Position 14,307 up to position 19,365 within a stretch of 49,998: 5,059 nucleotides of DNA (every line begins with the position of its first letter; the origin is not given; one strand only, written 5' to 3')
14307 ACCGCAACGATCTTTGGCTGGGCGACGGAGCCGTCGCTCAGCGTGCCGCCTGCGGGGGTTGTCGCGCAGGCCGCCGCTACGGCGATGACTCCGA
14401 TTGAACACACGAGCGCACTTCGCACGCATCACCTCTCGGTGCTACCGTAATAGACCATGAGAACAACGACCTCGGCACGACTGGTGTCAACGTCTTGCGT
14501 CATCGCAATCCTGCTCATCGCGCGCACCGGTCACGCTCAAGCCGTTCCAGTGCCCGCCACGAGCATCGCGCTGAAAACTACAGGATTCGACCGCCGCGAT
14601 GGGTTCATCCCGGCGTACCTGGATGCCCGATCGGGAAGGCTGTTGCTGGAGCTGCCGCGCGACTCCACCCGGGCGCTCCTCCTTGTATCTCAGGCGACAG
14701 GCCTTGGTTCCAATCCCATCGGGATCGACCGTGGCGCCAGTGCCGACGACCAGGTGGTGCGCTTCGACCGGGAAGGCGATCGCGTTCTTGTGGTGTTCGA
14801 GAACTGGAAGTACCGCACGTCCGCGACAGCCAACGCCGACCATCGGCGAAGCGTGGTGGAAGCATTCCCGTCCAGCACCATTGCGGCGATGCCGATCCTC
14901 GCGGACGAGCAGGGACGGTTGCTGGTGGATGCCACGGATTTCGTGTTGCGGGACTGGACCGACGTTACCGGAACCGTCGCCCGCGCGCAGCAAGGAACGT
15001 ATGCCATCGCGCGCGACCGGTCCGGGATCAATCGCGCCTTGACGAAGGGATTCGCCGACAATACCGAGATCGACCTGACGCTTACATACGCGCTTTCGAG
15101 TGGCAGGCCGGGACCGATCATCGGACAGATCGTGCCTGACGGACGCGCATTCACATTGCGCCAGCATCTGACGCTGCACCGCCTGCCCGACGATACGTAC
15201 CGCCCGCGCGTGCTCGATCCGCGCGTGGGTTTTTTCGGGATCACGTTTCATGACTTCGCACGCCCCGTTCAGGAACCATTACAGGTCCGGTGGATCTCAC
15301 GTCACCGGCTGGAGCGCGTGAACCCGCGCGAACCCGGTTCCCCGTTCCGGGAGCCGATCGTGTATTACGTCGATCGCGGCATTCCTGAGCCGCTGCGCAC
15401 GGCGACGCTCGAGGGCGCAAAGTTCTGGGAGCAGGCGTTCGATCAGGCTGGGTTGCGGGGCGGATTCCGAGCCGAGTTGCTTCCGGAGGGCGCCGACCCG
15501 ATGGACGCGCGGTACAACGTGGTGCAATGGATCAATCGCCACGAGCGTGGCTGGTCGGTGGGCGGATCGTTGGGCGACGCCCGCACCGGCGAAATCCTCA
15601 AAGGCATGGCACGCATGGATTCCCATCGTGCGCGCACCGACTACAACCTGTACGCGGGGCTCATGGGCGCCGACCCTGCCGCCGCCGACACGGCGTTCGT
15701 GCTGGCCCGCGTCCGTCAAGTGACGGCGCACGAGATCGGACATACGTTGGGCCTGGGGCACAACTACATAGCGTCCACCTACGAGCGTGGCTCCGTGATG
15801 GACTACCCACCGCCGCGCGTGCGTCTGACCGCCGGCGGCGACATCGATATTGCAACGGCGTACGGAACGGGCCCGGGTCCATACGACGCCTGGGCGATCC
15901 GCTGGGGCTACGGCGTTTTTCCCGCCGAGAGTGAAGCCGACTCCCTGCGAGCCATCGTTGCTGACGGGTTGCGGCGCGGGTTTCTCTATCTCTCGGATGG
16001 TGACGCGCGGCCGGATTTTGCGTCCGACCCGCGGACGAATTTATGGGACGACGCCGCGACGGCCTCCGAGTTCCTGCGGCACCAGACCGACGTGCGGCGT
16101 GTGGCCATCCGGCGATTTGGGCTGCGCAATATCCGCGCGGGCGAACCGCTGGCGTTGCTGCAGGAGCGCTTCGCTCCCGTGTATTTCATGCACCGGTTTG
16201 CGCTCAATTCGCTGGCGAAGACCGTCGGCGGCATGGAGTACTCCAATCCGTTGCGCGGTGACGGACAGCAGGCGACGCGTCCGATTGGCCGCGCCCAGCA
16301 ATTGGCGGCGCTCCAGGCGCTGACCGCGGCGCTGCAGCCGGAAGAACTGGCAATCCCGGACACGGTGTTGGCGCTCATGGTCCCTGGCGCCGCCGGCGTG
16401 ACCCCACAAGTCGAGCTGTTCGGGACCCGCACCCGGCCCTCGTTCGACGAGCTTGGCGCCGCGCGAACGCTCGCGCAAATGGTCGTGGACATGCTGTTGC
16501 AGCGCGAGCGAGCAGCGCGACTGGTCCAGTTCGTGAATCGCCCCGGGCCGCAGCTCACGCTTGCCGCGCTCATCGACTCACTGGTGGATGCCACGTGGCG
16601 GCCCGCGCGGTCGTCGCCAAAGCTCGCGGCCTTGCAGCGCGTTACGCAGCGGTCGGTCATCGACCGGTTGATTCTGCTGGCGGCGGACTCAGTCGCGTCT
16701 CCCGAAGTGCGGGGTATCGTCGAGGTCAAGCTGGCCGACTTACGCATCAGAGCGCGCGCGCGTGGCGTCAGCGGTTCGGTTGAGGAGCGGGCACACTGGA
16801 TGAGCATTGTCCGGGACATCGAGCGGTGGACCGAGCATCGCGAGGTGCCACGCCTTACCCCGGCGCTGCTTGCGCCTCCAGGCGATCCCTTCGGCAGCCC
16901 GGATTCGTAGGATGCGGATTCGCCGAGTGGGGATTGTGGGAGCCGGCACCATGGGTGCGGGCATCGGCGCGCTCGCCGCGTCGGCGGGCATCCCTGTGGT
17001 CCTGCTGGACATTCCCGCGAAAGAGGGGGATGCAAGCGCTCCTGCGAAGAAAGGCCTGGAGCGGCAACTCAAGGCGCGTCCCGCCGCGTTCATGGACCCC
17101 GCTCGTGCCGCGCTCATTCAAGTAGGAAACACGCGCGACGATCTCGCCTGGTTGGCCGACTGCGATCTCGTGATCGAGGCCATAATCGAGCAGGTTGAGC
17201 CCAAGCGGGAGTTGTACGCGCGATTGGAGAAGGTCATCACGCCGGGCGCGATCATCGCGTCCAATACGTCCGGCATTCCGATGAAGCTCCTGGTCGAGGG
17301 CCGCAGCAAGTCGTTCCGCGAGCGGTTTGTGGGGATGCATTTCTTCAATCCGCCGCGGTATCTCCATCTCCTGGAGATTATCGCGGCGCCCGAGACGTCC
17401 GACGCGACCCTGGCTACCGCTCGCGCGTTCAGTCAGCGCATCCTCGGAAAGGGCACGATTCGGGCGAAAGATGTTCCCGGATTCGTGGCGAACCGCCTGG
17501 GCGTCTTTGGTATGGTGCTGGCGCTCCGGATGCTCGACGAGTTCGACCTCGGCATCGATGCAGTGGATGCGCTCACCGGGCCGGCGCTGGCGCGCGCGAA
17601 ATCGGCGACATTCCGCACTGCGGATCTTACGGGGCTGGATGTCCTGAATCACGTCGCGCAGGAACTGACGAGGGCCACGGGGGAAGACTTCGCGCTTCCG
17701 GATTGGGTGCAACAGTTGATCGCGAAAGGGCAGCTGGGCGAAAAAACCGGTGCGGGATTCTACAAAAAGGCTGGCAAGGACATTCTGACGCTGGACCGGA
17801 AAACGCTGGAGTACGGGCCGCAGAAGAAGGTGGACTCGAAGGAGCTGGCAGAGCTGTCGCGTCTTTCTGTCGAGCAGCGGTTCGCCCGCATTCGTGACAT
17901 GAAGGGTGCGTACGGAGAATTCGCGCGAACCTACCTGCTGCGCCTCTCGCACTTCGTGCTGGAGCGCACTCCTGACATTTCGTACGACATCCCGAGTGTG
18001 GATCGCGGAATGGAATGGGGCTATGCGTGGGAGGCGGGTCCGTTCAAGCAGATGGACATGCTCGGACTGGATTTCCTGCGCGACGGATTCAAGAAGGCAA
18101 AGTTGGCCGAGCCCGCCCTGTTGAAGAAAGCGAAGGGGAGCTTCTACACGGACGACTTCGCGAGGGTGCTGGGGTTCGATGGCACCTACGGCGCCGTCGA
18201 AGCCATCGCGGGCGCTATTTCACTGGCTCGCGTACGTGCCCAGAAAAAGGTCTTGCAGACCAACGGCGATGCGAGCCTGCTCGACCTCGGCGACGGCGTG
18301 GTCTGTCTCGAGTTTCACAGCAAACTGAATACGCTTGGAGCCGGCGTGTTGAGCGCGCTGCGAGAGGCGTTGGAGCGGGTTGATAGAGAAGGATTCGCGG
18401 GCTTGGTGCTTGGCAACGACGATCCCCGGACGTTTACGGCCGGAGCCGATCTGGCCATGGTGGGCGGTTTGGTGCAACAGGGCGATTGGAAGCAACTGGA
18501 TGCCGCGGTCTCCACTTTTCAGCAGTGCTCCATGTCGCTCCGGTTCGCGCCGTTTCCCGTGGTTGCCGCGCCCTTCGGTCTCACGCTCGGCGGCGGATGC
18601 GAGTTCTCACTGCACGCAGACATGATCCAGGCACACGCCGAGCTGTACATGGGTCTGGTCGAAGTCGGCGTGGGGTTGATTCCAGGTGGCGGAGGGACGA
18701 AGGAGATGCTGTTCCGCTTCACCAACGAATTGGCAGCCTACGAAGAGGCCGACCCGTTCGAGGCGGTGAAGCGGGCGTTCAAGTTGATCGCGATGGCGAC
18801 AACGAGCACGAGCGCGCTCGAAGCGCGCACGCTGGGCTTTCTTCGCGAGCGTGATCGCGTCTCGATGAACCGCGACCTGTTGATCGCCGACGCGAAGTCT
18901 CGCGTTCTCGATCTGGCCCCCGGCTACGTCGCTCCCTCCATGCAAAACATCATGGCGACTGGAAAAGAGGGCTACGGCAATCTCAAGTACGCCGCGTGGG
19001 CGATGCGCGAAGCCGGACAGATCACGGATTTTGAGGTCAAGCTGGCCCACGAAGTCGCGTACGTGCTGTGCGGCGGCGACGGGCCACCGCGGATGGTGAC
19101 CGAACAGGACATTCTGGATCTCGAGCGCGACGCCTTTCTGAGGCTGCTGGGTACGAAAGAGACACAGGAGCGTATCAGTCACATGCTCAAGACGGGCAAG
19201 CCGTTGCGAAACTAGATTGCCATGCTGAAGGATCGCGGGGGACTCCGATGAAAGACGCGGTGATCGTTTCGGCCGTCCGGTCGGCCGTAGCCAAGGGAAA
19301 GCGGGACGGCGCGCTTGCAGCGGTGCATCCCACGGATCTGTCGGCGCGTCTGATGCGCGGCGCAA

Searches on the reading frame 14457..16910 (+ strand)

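Call 66: search_protein_families(library=pfam, proteins=[window:14457-16910:+], max_evalue=0.0001)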
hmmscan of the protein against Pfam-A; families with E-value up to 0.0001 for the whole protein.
window:14457-16910:+ (817 aa): 2 families
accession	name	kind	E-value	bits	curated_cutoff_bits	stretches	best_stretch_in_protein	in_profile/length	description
PF16313.11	DUF4953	-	1.3e-58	199.1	24.2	1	411-718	5-314/316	Met-zincin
PF17148.9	DUF5117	-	9.2e-32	110.8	27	1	93-286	1-187/189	Domain of unknown function (DUF5117)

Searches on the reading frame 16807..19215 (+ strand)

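Call 66: search_protein_families(library=pfam, proteins=[window:16807-19215:+], max_evalue=0.0001)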
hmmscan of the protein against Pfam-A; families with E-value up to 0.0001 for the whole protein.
window:16807-19215:+ (802 aa): 4 families
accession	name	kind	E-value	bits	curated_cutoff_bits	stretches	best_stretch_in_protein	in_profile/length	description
PF02737.24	3HCDH_N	-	5.4e-48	163.7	22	1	41-222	2-179/180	3-hydroxyacyl-CoA dehydrogenase, NAD binding domain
PF00725.27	3HCDH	-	5.8e-18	65.6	22.1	1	225-320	1-96/97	3-hydroxyacyl-CoA dehydrogenase, C-terminal domain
PF00378.25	ECH_1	-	3.2e-14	53.3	27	1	498-633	6-139/251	Enoyl-CoA hydratase/isomerase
PF16113.10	ECH_2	-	2.2e-12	47.6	27.2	1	498-645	3-149/335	Enoyl-CoA hydratase/isomerase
